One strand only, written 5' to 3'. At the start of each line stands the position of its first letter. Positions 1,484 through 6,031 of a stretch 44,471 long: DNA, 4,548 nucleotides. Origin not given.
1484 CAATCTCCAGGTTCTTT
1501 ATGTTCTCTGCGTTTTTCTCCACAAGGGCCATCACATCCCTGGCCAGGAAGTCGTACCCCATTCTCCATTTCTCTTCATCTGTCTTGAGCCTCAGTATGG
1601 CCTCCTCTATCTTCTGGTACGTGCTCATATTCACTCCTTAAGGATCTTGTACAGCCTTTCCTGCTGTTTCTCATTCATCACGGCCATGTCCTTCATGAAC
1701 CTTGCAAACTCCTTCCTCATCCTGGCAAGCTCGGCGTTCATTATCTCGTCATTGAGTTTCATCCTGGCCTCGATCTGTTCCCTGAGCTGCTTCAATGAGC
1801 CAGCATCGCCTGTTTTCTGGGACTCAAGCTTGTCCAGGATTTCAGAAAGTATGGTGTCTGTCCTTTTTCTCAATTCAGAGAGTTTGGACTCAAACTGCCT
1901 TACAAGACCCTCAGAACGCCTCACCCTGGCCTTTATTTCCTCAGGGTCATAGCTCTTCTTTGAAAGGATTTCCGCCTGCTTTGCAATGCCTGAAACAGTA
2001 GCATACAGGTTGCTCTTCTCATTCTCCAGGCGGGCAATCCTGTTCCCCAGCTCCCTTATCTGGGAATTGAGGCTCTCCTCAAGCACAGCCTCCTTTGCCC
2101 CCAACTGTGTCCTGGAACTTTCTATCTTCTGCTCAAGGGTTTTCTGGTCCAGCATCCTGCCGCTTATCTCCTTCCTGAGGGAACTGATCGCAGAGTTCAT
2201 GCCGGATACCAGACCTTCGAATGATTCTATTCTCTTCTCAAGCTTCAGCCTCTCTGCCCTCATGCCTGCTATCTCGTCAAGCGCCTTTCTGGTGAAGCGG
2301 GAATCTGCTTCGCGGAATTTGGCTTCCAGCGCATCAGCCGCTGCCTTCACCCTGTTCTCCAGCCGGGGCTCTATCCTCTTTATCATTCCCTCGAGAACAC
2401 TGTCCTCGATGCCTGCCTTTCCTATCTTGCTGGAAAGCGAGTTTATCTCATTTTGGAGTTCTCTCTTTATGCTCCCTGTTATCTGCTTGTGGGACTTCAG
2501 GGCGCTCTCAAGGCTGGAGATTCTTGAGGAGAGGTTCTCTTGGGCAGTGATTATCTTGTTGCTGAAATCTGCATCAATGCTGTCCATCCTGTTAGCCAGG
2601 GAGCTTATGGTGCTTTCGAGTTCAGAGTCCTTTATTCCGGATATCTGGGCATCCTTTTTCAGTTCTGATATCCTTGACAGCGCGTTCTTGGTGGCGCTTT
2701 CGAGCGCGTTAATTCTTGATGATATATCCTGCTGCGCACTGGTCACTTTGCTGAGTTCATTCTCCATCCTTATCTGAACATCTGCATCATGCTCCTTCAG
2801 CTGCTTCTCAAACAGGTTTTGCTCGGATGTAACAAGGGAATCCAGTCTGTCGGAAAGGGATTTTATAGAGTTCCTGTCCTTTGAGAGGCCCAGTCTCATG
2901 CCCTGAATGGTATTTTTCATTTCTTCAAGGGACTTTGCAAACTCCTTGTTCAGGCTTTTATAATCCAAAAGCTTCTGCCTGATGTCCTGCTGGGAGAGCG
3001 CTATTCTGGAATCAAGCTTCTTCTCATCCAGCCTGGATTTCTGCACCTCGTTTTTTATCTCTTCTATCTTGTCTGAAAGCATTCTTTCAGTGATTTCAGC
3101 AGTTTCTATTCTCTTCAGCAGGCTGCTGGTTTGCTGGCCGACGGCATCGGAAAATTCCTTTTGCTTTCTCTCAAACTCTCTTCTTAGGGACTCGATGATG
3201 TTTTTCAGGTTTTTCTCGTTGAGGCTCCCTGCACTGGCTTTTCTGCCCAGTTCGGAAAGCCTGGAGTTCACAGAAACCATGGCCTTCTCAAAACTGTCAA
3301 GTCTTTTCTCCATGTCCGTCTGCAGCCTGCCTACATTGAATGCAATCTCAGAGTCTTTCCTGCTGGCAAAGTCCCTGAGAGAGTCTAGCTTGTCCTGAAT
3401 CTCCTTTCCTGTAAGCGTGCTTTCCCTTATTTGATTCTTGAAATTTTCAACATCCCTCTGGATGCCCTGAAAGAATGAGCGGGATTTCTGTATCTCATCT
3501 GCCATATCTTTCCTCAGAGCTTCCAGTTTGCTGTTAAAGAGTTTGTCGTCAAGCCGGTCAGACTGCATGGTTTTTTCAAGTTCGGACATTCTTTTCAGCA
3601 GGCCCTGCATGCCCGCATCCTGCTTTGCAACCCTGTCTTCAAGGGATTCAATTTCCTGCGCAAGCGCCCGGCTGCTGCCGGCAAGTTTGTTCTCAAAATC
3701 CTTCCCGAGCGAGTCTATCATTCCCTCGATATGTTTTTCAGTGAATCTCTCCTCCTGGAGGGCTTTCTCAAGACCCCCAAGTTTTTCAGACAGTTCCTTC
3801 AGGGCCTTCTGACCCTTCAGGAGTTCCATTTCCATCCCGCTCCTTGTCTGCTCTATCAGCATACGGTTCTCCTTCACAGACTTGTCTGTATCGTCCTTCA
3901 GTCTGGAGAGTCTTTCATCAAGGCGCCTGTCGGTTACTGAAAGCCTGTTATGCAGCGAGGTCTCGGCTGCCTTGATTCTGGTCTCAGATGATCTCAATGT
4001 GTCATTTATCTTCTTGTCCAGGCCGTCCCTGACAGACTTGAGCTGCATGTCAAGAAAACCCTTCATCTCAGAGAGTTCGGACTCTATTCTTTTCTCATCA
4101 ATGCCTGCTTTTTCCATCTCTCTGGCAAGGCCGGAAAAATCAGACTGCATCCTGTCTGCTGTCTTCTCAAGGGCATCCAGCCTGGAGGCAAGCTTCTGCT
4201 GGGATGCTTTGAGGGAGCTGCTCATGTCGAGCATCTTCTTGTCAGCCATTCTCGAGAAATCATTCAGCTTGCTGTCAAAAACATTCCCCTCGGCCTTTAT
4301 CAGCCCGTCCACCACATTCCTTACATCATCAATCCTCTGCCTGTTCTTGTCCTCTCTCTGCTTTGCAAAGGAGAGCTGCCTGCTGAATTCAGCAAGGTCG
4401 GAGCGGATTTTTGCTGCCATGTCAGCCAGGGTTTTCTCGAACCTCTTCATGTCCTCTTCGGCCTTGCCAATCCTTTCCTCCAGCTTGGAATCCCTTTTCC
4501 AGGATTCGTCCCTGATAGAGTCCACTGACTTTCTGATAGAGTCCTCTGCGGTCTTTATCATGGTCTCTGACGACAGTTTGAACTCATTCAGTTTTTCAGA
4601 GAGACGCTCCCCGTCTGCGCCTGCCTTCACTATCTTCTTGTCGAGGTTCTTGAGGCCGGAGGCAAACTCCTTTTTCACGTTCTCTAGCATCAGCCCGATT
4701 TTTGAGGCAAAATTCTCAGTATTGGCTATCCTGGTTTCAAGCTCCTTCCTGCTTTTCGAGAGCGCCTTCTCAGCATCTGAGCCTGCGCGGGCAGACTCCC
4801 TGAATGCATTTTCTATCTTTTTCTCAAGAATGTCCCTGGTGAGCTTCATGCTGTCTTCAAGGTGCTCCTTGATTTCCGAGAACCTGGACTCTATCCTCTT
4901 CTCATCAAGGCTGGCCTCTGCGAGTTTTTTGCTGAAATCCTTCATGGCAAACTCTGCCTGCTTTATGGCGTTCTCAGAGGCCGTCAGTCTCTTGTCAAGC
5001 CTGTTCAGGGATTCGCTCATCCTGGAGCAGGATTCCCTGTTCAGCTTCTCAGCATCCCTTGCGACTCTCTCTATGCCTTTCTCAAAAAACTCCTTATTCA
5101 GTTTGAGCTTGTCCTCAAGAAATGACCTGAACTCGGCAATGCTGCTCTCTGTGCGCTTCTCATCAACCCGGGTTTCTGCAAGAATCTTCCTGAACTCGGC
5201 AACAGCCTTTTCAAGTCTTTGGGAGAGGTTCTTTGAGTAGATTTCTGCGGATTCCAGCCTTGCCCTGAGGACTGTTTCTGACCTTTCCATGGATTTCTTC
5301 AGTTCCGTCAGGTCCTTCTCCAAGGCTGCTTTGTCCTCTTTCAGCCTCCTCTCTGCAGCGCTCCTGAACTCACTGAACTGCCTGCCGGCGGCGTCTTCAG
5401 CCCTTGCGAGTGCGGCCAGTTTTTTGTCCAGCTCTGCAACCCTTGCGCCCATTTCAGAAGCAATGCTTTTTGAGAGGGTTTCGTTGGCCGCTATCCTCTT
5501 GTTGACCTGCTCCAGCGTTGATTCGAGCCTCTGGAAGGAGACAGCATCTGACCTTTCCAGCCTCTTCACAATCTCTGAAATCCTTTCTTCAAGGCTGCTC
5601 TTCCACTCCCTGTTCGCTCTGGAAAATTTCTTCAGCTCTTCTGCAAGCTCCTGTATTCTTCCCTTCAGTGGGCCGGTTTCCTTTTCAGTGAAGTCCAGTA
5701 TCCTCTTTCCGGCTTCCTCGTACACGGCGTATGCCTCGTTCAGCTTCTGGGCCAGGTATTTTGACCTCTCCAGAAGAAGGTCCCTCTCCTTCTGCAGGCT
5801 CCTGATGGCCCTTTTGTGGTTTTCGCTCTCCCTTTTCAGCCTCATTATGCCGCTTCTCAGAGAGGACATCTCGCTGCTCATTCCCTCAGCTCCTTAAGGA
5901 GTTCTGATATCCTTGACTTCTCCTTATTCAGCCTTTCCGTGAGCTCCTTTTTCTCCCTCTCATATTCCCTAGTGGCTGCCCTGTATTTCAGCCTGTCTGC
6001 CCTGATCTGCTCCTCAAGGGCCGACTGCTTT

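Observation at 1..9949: Translationally coupled operon of a 91-aa membrane anchor plus three giant pure coiled-coil proteins (1,267, 1,416 and at least 542 aa)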

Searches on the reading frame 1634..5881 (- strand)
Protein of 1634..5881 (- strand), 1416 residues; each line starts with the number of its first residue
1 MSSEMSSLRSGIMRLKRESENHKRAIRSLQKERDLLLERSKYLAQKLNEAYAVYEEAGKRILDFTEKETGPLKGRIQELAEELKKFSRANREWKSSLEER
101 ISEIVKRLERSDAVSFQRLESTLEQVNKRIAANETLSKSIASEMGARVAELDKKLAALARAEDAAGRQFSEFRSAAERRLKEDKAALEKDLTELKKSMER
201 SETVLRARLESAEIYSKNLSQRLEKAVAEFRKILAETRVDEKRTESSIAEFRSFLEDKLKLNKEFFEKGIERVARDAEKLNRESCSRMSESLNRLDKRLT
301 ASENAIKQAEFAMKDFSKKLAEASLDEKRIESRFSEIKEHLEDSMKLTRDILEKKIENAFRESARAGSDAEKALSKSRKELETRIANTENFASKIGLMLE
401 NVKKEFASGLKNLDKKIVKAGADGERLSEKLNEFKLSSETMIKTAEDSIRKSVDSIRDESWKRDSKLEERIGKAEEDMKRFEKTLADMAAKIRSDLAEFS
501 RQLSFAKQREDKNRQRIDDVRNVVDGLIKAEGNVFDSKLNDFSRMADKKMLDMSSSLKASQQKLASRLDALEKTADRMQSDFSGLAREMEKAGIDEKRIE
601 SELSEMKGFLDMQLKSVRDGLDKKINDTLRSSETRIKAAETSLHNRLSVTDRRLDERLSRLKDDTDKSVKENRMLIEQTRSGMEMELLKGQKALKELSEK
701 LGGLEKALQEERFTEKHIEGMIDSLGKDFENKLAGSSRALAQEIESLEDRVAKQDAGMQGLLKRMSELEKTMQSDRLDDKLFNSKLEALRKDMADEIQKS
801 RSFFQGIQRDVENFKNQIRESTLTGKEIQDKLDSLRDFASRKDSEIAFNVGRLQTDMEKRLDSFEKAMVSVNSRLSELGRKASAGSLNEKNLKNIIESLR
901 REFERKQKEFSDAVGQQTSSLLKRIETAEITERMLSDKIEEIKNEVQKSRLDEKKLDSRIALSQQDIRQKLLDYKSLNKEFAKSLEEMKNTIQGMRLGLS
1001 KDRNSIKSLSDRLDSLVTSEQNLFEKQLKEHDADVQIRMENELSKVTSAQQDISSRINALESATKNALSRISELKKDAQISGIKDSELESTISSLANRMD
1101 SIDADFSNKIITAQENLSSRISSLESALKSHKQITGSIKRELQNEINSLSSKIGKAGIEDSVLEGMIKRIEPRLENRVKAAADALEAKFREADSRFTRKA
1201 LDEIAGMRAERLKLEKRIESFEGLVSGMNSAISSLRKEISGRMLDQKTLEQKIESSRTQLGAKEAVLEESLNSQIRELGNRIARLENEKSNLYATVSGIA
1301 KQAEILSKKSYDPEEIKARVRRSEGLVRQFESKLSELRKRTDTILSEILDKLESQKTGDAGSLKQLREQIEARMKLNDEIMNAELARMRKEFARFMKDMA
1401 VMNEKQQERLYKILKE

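Call 10: search_protein_families(library=pfam, proteins=[window:1634-5881:-], max_evalue=0.01)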
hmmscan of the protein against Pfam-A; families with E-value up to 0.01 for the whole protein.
window:1634-5881:- (1416 aa): 5 families
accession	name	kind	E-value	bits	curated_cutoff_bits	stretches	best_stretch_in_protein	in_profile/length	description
PF04513.17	Baculo_PEP_C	-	5.7e-09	36.6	38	0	1228-1301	43-113/140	Baculovirus polyhedron envelope protein, PEP, C terminus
PF07889.17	DUF1664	-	1.2e-06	29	34.6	0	539-608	39-108/124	Protein of unknown function (DUF1664)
PF04108.17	ATG17_like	-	0.00012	22.2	43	0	24-350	17-293/355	Autophagy protein ATG17-like domain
PF01442.23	Apolipoprotein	-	0.00048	20.3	90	0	31-200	26-187/190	Apolipoprotein A1/A4/E domain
PF07464.16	ApoLp-III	-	0.0026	18.4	36.3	1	377-496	19-139/146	Apolipophorin-III precursor (apoLp-III)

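Call 11: find_encoding_contigs(protein=window:1634-5881:-, flank=10000, max_places=6)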
Protein window:1634-5881:- (1416 aa): no gene with exactly this product is on record in the collection.

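Call 12: search_solved_structures(query=window:1634-5881:-, max_evalue=0.01)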
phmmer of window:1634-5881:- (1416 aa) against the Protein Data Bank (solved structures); distinct sequences matched with E-value up to 0.01: 0.

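Call 19: find_homologous_proteins(query=window:1634-5881:-, max_evalue=0.00001)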
Query window:1634-5881:- (1416 aa): 3 proteins with E <= 0.00001 among 8000 candidates.
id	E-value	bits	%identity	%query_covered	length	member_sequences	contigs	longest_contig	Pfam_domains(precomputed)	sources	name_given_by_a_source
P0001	0.0e+0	2816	100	100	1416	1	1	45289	PF04513.18,PF28217.1,PF07889.18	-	-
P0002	0.0e+0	1020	43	64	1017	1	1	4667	-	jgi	jgi:chromosome segregation ATPase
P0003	5.2e-16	76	25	56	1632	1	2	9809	PF01442.24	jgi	jgi:chromosome segregation ATPase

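Call 20: find_encoding_contigs(protein=P0002, flank=10000)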
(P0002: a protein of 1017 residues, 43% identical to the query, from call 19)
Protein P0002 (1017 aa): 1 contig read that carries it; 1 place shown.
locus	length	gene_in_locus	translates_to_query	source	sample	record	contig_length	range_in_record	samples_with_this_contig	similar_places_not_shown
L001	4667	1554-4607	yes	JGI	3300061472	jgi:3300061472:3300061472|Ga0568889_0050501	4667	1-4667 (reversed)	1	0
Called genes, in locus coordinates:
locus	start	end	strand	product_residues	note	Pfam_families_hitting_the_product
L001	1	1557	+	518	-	?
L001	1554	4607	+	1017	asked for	-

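Call 21: find_encoding_contigs(protein=P0003, flank=10000)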
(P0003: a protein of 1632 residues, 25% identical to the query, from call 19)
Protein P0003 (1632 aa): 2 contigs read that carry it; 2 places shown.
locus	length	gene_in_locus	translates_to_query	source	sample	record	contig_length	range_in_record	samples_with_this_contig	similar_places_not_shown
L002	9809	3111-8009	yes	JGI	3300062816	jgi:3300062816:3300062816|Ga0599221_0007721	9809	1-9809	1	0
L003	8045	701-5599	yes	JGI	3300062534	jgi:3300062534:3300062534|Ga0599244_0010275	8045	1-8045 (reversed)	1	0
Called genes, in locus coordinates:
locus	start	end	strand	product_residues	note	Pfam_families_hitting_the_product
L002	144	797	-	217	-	-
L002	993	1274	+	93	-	-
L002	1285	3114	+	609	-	-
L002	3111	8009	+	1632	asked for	PF01442:Apolipoprotein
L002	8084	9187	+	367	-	-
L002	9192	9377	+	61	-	-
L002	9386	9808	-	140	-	?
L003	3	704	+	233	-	?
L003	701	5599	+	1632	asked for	PF01442:Apolipoprotein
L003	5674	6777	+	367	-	-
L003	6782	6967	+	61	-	-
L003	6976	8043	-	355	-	?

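Call 33: search_protein_families(library=ncbifam, proteins=[window:1634-5881:-], max_evalue=0.01)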
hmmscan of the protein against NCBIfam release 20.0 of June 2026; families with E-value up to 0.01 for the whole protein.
window:1634-5881:- (1416 aa): 8 families
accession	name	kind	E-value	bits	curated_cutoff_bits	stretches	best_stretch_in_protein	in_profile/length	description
TIGR02169.1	SMC_prok_A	equivalog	2.7e-18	65.1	729.4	5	1088-1405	687-995/1165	chromosome segregation protein SMC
TIGR02168.1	SMC_prok_B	equivalog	5.2e-17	60.9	567.35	4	739-1104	683-1030/1181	chromosome segregation protein SMC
TIGR04523.1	Mplasa_alph_rch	subfamily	2.5e-14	52.2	270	2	1209-1398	496-684/745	helix-rich protein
NF045487.1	ASRP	equivalog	2.1e-12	46.5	300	2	1208-1398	309-486/593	archaea-specific SMC-related protein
NF003034.1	PRK03918.1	equivalog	0.0001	20.4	700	0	740-990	184-433/878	DNA double-strand break repair ATPase Rad50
NF041034.1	Rad50_Sulf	equivalog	0.00081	17.4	1000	0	6-237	489-716/872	DNA double-strand break repair ATPase Rad50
NF043058.1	T4SS_LegC2C7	subfamily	0.0014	17.7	350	1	728-878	164-310/348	LegC2/C7 family Dot/Icm T4SS effector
NF045780.1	TrlF_fam_ATP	equivalog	0.0081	14.9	350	0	225-527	403-706/944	TrlF family AAA-like ATPase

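Call 73: search_protein_families(library=pfam, proteins=[L002:8084-9187:+], max_evalue=0.001)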
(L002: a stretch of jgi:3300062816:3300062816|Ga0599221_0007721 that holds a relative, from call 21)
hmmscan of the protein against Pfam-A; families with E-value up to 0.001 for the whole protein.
L002:8084-9187:+ (367 aa): 2 families
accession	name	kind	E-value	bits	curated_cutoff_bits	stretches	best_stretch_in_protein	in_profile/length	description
PF01519.22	DUF16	-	0.00032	21.6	40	0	257-327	34-96/104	Protein of unknown function DUF16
PF05149.17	Flagellar_rod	-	0.00098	19.1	23.4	0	257-332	186-258/287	Paraflagellar rod protein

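Call 84: search_protein_families(library=padloc, proteins=[window:1634-5881:-], max_evalue=0.001)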
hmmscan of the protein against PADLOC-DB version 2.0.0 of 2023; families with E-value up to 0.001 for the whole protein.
window:1634-5881:- (1416 aa): 6 families
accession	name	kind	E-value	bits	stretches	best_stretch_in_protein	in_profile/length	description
PDLC03865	LmuB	-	1.8e-17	60.9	4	887-1180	551-849/1007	-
PDLC00519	JetC1|JetC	-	4.4e-08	29.8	0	407-615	276-469/1097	DUF3584 domain; MukB-like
PDLC00601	ZorA1|ZorA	-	5.5e-07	26.6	0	425-707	329-606/699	MotA/ExbB/TolQ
PDLC00582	JetC3|JetC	-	9e-06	21.7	0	168-578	731-1139/1472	DUF3584 domain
PDLC00581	JetC3|JetC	-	5.7e-05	19.1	0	633-915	746-1026/1473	DUF3584 domain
PDLC00511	JetC1|JetC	-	6.9e-05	19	1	642-869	251-474/1108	DUF3584 domain; MukB-like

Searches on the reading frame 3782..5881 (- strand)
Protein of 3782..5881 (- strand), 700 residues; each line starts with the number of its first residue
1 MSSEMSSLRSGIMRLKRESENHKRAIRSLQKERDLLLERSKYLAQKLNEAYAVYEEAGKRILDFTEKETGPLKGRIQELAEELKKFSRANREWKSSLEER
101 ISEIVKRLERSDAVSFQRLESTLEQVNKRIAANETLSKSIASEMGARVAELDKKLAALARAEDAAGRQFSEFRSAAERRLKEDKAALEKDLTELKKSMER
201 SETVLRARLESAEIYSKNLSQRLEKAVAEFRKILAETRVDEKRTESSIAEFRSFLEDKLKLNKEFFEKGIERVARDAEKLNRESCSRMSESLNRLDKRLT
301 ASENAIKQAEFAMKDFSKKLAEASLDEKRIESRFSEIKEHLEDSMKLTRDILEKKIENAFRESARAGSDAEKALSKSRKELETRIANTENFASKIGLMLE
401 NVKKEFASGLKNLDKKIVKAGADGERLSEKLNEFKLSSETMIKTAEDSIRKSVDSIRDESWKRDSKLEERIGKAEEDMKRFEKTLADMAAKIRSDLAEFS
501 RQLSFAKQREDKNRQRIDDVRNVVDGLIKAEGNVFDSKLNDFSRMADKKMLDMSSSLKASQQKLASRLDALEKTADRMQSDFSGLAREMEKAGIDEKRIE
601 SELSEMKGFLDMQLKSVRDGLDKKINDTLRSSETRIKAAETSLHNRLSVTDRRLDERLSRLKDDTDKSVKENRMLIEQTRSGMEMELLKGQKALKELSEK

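Call 68: predict_structure(alignment_id=A2)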
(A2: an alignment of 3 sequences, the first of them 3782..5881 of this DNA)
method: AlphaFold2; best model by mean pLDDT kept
length: 700 residues; sequences in the alignment: 3
mean_pLDDT: 62.3   pTM: 0.20
mean pLDDT of the five models: 62.3, 59.1, 59.0, 57.5, 51.5
residues with pLDDT >= 90: 0; 70-90: 147; 50-70: 486; < 50: 67
segments of 3 or more residues with pLDDT < 50: 168-173, 233-242, 319-325, 588-594
pLDDT, mean of each block of 10 residues (from residue 1): 62 75 75 76 71 66 58 57 62 66 59 52 65 64 57 53 47 52 65 61 55 55 56 44 53 64 60 54 52 59 59 51 50 65 67 65 56 58 58 58 60 55 56 69 69 66 65 68 68 70 72 73 68 66 68 64 62 61 51 50 66 69 71 70 65 66 73 77 78 66
secondary structure, 60 per line:
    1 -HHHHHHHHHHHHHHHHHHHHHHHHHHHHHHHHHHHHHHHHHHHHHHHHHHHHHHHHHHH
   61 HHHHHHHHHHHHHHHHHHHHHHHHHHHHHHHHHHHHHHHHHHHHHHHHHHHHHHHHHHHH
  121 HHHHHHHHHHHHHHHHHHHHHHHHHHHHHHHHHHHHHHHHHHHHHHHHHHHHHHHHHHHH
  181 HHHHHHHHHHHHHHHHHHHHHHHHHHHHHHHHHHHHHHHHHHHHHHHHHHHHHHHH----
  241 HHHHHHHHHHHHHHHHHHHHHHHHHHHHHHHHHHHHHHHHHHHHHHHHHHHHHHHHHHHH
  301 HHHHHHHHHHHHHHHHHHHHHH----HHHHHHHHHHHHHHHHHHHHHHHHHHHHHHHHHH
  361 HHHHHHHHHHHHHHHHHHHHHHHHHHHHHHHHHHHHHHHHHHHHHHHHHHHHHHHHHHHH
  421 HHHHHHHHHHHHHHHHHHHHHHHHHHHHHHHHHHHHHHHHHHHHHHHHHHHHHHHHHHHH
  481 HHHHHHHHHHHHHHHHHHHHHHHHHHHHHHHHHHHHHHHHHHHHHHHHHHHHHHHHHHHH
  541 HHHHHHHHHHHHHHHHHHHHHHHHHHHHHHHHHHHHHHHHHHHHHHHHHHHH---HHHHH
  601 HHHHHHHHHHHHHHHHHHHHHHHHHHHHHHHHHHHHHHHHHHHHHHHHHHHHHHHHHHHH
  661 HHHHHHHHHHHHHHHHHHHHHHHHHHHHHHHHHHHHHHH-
elements in order (helices of 4 or more, strands of 3 or more residues): H2-236 H241-322 H327-592 H596-699

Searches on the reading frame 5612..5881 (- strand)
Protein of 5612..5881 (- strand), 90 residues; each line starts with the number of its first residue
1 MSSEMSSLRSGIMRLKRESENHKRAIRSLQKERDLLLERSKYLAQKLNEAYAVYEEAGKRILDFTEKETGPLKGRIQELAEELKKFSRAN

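Call 90: search_solved_structures(query=A4, max_evalue=1)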
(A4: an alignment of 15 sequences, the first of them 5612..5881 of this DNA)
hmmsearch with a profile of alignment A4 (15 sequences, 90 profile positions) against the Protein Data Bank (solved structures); distinct sequences matched with E-value up to 1: 35.
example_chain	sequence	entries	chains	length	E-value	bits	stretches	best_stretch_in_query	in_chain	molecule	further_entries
9l5r_CY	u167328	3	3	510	0.018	18.2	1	4-55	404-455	Nineteen complex-related protein 2-domain-containing protein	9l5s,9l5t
5jvm_A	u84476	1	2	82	0.019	18.1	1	4-38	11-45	Chimera protein of Kinesin-like protein KIF3C and Microtubule-associated protein RP/EB fam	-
9rgw_A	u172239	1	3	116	0.045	16.9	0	2-47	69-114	sc-apCC3-CW2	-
8j9b_H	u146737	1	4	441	0.046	16.9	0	2-36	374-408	Type IV secretion protein Dot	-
9rgz_A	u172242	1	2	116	0.057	16.6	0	2-47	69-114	sc-apCC3-CW-2NTT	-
8a3k_UNK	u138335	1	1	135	0.061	16.5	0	62-87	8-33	sc-apCC-4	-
4r0r_A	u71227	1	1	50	0.084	16.1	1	7-41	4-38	eboIZN21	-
9tls_A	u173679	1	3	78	0.093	15.9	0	7-38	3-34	Sc-apCC-2-KLHL20-3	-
1dh3_A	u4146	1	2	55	0.14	15.3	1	14-54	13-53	TRANSCRIPTION FACTOR CREB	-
4aj5_K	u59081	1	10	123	0.16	15.2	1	7-90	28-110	SPINDLE AND KINETOCHORE-ASSOCIATED PROTEIN 2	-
9b2z_A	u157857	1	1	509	0.21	14.8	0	51-79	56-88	Type IV secretion protein Dot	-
2xu6_A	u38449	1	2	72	0.26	14.5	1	1-47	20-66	MDV1 COILED COIL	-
7n1j_B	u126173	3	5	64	0.26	14.5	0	45-66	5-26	Binder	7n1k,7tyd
7ns4_b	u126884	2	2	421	0.26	14.5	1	6-78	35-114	E3 ubiquitin-protein ligase RMD5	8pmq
8dk1_C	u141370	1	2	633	0.27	14.5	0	41-85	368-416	JetC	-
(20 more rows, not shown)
